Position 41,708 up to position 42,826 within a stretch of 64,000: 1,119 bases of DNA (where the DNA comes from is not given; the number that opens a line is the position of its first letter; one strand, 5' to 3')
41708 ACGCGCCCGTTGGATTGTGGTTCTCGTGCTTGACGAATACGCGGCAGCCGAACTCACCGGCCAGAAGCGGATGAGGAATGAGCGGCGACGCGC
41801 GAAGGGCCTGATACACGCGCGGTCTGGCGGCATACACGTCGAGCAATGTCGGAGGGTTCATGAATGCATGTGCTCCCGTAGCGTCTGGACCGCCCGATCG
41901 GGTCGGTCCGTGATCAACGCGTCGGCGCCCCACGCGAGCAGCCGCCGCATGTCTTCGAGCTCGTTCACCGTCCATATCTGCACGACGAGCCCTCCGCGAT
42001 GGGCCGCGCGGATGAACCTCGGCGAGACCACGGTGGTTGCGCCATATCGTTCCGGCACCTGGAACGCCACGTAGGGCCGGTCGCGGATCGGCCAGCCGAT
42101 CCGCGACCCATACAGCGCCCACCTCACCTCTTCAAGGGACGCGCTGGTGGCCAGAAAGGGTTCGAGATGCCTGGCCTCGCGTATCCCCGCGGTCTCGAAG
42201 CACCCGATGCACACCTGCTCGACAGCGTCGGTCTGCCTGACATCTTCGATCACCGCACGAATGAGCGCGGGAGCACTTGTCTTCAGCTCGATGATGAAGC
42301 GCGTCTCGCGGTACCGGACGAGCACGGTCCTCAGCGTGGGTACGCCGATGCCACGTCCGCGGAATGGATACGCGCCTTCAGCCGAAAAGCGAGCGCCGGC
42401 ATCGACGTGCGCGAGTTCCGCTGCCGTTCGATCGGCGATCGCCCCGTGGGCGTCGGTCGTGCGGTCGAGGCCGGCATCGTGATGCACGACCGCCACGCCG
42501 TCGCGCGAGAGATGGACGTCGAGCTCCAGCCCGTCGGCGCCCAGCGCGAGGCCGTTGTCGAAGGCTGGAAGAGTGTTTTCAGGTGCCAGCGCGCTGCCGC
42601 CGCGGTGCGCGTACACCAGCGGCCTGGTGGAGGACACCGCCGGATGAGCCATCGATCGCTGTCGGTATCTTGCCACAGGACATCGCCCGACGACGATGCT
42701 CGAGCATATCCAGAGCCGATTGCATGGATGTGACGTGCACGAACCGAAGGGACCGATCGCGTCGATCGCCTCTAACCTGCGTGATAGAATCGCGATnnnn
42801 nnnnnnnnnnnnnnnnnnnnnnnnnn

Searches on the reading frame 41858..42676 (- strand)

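Call 3: search_protein_families(library=pfam, proteins=[window:41858-42676:-], max_evalue=0.01)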
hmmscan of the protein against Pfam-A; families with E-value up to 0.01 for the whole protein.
window:41858-42676:- (272 aa): 2 families
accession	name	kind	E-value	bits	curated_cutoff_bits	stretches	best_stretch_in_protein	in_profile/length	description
PF03009.23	GDPD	-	1.8e-43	149.8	23.6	1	24-260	1-243/244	Glycerophosphoryl diester phosphodiesterase family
PF13653.12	GDPD_2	-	5.5e-05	24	27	1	232-260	2-30/30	Glycerophosphoryl diester phosphodiesterase family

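Call 4: search_protein_families(library=ncbifam, proteins=[window:41858-42676:-], max_evalue=0.01)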
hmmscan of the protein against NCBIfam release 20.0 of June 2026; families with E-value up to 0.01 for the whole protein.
window:41858-42676:- (272 aa): 4 families
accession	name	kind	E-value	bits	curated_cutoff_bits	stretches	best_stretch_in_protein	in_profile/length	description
NF006989.0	PRK09454.1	equivalog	9.9e-37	126.6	264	1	19-262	10-244/251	glycerophosphodiester phosphodiesterase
NF053857.1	LysphglycPlipDStph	equivalog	7.3e-36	124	450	1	13-264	40-300/305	lysophosphatidylglycerol phospholipase D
NF008354.0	PRK11143.1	equivalog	2e-13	50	254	1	9-83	21-95/359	glycerophosphodiester phosphodiesterase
NF041304.3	AvrBs2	equivalog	9.7e-07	27.1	1000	1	30-77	283-330/716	type III secretion system effector avirulence protein AvrBs2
